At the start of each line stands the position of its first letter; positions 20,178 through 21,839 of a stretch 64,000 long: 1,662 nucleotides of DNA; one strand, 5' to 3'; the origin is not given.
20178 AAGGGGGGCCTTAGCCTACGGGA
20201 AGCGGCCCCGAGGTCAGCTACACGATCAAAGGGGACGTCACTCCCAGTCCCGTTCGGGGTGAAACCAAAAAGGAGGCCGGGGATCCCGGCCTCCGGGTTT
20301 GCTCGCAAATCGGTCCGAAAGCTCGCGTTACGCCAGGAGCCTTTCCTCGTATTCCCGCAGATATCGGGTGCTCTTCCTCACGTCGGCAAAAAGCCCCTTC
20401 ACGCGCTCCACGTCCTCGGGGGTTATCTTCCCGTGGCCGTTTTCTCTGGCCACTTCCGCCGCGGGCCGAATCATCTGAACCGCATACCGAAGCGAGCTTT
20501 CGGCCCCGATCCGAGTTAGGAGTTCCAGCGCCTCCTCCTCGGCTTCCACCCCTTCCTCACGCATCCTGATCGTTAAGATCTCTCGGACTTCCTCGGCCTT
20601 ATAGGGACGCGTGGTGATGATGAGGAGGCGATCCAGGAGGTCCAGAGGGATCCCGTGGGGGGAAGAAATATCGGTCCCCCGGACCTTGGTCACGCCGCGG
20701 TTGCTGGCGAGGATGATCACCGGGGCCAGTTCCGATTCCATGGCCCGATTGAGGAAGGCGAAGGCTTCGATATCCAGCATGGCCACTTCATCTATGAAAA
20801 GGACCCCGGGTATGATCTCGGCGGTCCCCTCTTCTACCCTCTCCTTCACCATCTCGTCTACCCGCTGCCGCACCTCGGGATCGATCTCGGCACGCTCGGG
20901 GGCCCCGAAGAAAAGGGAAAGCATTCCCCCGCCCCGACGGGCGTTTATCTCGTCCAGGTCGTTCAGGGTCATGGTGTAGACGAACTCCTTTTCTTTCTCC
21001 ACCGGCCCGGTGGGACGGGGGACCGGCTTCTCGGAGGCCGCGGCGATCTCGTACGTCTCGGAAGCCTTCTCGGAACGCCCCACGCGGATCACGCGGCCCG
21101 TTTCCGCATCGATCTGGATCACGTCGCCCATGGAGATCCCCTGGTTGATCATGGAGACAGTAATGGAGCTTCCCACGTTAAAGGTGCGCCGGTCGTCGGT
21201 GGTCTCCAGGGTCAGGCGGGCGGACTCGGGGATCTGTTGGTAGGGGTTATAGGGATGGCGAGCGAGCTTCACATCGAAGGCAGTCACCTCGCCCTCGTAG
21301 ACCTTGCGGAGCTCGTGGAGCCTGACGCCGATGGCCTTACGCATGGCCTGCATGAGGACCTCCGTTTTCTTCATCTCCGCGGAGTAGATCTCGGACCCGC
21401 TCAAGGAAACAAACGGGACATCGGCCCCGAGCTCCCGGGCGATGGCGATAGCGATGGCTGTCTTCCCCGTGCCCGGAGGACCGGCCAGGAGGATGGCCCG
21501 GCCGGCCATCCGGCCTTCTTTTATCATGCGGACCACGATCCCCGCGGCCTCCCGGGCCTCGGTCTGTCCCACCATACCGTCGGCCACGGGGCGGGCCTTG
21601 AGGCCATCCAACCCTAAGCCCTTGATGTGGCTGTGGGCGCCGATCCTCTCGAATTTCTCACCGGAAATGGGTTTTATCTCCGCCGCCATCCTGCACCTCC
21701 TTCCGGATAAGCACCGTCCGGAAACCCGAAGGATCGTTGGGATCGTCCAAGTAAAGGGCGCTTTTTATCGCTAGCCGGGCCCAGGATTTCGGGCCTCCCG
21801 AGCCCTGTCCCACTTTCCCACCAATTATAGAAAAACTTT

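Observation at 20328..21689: Eukaryote/archaea-type TIP49 (RuvBL1/2-like) AAA+ ATPase in an otherwise bacterial context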

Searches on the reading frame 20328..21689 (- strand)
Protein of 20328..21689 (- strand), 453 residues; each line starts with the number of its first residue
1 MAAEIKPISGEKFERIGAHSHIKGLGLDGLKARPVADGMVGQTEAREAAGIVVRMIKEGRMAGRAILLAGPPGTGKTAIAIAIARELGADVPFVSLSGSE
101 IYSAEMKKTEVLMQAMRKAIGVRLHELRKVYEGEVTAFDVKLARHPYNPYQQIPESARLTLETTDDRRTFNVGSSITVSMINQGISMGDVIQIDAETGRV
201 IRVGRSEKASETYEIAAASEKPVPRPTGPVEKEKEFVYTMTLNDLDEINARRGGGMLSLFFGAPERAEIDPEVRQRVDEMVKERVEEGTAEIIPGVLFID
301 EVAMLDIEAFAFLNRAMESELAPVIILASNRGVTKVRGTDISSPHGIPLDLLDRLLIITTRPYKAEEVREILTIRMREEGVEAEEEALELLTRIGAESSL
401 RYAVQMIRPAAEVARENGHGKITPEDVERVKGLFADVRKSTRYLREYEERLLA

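Call 4: search_protein_families(library=pfam, proteins=[window:20328-21689:-], max_evalue=0.01)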
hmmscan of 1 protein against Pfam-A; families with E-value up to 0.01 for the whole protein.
window:20328-21689:- (453 aa): 20 families
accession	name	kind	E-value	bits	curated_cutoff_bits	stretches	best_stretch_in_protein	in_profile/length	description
PF06068.19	TIP49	-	1.1e-147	492.2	23.8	1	15-365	1-346/347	TIP49 P-loop domain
PF17856.7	TIP49_C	-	5.4e-22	78.2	24.5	1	371-436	1-66/66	TIP49 AAA-lid domain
PF00004.35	AAA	-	3.4e-12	47.4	21.2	1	66-116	1-53/131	ATPase family associated with various cellular activities (AAA)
PF05496.18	RuvB_N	-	2.5e-09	37.5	27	1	37-94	7-64/159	Holliday junction DNA helicase RuvB P-loop domain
PF13401.12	AAA_22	-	1e-06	29.5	27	0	63-126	5-64/130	AAA domain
PF03796.21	DnaB_C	-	1.6e-06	28.2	27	1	59-129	15-81/255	DnaB-like helicase C terminal domain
PF22703.2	Cdc6_lid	-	1.1e-05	25.6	27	1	383-430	17-66/68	Cdc6 AAA+ ATPase-type lid domain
PF13191.12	AAA_16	-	4e-05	24.6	32.6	1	56-101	19-63/167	AAA ATPase domain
PF07728.20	AAA_5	-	7.2e-05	23.3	22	0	66-95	2-32/139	AAA domain (dynein-related subfamily)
PF13245.12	AAA_19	-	0.00013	22.6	25.1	1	61-320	9-117/134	AAA domain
PF01078.27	Mg_chelatase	-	0.00034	20.5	20.3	0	41-107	7-66/207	Magnesium chelatase, subunit ChlI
PF13207.12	AAA_17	-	0.00068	20.4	27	0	70-123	2-53/136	AAA domain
PF13481.12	AAA_25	-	0.001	19.2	27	1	58-94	27-64/195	AAA domain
PF13521.12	AAA_28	-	0.0019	18.9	27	0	66-129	2-63/164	AAA domain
PF00158.32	Sigma54_activat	-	0.002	18.3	20.2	0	52-101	11-61/168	Sigma-54 interaction domain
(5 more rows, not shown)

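Call 5: search_protein_families(library=ncbifam, proteins=[window:20328-21689:-], max_evalue=0.01)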
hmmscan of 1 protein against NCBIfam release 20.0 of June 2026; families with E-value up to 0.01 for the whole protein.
window:20328-21689:- (453 aa): 58 families (the best 25 are shown)
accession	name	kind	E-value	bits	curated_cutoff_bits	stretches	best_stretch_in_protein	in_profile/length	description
NF003229.0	PRK04195.1-5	equivalog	3.9e-12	45.6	280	1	37-119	17-98/413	replication factor C large subunit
TIGR02928.1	TIGR02928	subfamily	1.9e-11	43.4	181.3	1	361-431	198-272/366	orc1/cdc6 family replication initiation protein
TIGR02397.1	dnaX_nterm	equivalog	5.7e-11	42.2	250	1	268-436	90-244/355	DNA polymerase III subunit gamma/tau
NF001679.0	PRK00440.1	equivalog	4e-10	39.3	303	2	54-89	32-65/322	replication factor C small subunit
NF000868.0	PRK00080.1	equivalog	2.7e-09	36.4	282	1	36-94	24-82/330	Holliday junction branch migration DNA helicase RuvB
NF011523.0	PRK14962.1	equivalog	4.4e-09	35.6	576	1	277-436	99-244/474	DNA polymerase III subunits gamma and tau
TIGR01241.2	FtsH_fam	equivalog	4.9e-09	35.5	600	1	64-100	196-230/598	ATP-dependent zinc metalloprotease FtsH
NF004046.1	PRK05563.1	equivalog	5.4e-09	35.5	400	1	268-435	91-244/567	DNA polymerase III subunit gamma/tau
NF011514.0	PRK14953.1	equivalog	9.5e-09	34.7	536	1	296-446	122-258/488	DNA polymerase III subunits gamma and tau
NF011522.0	PRK14961.1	equivalog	3.9e-08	32.5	562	1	268-423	92-237/363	DNA polymerase III subunits gamma and tau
TIGR00635.1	ruvB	equivalog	6.4e-08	32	299.05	1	39-94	6-61/305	Holliday junction branch migration DNA helicase RuvB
NF009067.0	PRK12402.1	equivalog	1.2e-07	31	317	1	36-91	14-64/340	replication factor C small subunit 2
NF006429.0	PRK08691.1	equivalog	6.8e-07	28.2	969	1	296-432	122-242/709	DNA polymerase III subunits gamma and tau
NF005171.0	PRK06645.1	equivalog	6.8e-07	28.1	614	1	268-435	103-259/509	DNA polymerase III subunits gamma and tau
TIGR01243.1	CDC48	subfamily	1.8e-06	26.6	802.65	1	64-110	213-257/733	CDC48 family AAA ATPase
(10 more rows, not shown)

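Call 6: search_solved_structures(query=window:20328-21689:-, show_alignments=2)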
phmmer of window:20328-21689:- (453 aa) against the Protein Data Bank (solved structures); distinct sequences matched with E-value up to 0.001: 158 (the best 60 are shown).
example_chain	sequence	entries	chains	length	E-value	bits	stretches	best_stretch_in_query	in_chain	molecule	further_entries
9eq2_D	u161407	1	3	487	3.9e-134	451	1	12-450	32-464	RuvB-like helicase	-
5oaf_B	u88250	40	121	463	7.9e-132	443.4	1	12-452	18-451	RuvB-like 2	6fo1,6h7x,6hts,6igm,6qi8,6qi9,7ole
7aho_D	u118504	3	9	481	9.1e-132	443.2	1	12-452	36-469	RuvB-like 2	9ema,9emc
9ge5_D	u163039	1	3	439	9.2e-132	443.1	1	12-452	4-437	RuvB-like 2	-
9cae_F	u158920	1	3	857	4.5e-131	440.9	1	12-452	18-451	RuvB-like 2,RuvB-like 2/Maltose/maltodextrin-binding periplasmic protein chimera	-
9eq2_A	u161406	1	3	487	3.8e-125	421.3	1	10-452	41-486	RuvB-like protein 1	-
6fhs_D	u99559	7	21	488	6.9e-124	417.2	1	14-452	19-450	RuvB-like helicase | RuvB-like protein 2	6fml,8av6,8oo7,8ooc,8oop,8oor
5fm6_B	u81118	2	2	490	7e-124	417.2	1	14-452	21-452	RVB2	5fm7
4wvy_B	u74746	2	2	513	8.2e-124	417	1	14-452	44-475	RuvB-like 2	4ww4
9ema_A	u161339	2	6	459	3.1e-122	411.8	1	9-450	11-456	RuvB-like 1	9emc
2c9o_A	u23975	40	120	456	3.1e-122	411.7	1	9-450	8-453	RUVB-LIKE 1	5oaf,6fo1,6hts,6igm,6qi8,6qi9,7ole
7aho_A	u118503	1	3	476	3.5e-122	411.6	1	9-450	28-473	RuvB-like 1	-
9ge5_A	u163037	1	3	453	5e-122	411.1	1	9-449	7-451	RuvB-like 1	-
8euf_U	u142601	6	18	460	5.2e-122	411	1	14-450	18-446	RuvB-like protein 2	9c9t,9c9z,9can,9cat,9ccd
6gej_U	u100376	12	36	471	5.7e-122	410.9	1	14-450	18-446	RuvB-like protein 2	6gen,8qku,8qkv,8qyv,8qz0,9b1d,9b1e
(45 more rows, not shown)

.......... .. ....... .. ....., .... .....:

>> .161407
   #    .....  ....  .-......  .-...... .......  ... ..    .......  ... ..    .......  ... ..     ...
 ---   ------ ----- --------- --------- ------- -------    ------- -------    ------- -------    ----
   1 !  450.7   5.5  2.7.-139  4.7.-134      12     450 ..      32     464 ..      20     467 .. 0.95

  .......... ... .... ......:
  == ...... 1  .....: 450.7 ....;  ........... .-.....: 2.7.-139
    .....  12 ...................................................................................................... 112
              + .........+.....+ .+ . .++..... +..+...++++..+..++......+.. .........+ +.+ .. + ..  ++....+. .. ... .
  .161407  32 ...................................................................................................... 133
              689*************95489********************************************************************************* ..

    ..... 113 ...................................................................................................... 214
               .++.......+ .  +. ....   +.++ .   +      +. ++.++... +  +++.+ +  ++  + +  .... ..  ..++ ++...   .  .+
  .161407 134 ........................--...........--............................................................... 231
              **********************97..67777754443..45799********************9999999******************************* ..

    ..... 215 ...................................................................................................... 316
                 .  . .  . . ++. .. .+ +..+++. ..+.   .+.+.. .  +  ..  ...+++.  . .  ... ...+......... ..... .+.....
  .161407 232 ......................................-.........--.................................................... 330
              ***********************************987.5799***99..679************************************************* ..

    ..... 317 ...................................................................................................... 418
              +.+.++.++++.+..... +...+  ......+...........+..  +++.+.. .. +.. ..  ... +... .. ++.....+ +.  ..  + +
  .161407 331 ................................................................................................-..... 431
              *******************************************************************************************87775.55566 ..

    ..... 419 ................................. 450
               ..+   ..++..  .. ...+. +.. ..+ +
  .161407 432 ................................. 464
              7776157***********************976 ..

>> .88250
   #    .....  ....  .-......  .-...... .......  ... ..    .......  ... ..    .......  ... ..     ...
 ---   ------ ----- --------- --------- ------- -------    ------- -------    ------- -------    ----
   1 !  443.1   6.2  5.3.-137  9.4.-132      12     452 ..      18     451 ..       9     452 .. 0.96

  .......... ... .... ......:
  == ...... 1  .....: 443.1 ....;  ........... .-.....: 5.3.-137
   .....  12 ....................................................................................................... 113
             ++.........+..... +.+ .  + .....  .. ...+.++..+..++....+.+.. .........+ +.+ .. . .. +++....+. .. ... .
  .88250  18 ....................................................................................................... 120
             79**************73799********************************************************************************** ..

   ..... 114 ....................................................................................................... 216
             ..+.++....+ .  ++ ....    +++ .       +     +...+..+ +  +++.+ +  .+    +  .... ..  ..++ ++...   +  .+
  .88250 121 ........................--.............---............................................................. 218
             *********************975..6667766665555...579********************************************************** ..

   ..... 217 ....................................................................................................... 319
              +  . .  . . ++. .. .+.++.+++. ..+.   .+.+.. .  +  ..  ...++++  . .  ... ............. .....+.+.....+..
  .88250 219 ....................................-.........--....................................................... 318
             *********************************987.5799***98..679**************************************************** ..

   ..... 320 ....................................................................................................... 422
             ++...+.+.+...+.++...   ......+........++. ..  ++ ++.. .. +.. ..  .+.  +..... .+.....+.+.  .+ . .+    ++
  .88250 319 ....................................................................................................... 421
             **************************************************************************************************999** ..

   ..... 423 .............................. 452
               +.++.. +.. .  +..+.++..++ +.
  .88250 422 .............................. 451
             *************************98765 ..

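Call 7: find_related_loci(query=window:20328-21689:-, collection=genome_contigs, flank=10000)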
Query window:20328-21689:- (453 aa) in genome_contigs; peptide patterns used: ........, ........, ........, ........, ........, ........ (x = any residue, [..] = any of these).
459 stretches matched a pattern; 82 encode a relative of the query (tblastn E <= 1e-3); the best 80 are kept; 80 distinct loci.
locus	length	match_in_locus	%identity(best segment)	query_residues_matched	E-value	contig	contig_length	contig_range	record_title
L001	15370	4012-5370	99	1-453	0e+0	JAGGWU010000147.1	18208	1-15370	MAG: Candidatus Bipolaricaulota bacterium isolate AUK134 PB_MBMC_088_c_000000000006, whole genome shotgun sequence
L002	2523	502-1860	91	1-453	0e+0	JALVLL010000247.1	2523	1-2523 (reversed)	MAG: Candidatus Bipolaricaulota bacterium isolate A1_metabat2_scaf2bin.286 A1_NODE_76252_length_2523_cov_1.924040, whole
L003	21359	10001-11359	87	1-453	0e+0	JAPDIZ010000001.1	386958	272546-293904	MAG: Candidatus Bathyarchaeota archaeon isolate S4B2_HD70 c_000000000005, whole genome shotgun sequence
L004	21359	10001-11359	88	1-453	0e+0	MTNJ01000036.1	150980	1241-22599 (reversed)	MAG: Candidatus Acetothermia bacterium JdFR-48 JGI24019J35510_1000026, whole genome shotgun sequence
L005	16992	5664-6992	70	11-452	0e+0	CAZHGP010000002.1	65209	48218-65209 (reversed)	MAG TPA_asm: uncultured Nitrososphaeria archaeon isolate SRP104967_co1_8 genome assembly, contig: NODE_108_length_65209_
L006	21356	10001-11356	71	3-452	0e+0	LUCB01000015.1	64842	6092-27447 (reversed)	MAG: Candidatus Bathyarchaeota archaeon B24 scaffold398, whole genome shotgun sequence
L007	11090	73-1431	70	1-452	0e+0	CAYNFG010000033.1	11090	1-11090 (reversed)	MAG TPA_asm: uncultured Nitrososphaeria archaeon isolate SRP141559_co1_273 genome assembly, contig: NODE_3438_length_110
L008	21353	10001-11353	70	3-452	0e+0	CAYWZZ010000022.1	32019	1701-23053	MAG TPA_asm: uncultured Candidatus Bathyarchaeia archaeon isolate SRP104967_co1_9 genome assembly, contig: NODE_440_leng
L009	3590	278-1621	69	5-453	0e+0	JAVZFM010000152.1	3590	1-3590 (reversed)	MAG: Candidatus Bathyarchaeia archaeon isolate DRTY-6_201803_bins_58 DRTY-6_201803_bins_58_scaffold_152, whole genome sh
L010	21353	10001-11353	69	3-452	0e+0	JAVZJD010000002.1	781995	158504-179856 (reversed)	MAG: Candidatus Bathyarchaeia archaeon isolate DRTY-6_201901_bins_74 DRTY-6_201901_bins_74_scaffold_2, whole genome shot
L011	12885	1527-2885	68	1-452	0e+0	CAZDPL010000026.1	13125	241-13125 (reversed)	MAG TPA_asm: uncultured Nitrososphaeria archaeon isolate binchicken_co184_688 genome assembly, contig: NODE_8890_length_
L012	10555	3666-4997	68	10-452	0e+0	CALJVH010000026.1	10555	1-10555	MAG: uncultured archaeon isolate S1_Bin_METABAT__142_1 genome assembly, contig: c_000000177775, whole genome shotgun seq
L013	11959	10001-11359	66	1-452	0e+0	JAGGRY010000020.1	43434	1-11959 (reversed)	MAG: Thaumarchaeota archaeon isolate AUK008 PB_MANV_008_c_000000000016, whole genome shotgun sequence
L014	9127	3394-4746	68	3-452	0e+0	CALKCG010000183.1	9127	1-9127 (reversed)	MAG: uncultured archaeon isolate S1_Bin_METABAT__59_1 genome assembly, contig: c_000000007319, whole genome shotgun sequ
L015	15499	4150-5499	69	4-452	0e+0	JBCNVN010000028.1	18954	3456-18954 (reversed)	MAG: Candidatus Caldarchaeales archaeon isolate DT_Bin_20 contig28, whole genome shotgun sequence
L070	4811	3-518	91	282-453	2e-86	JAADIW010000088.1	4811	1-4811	MAG: Caldisericota bacterium isolate M_MetaBat.76 contig-127_55919, whole genome shotgun sequence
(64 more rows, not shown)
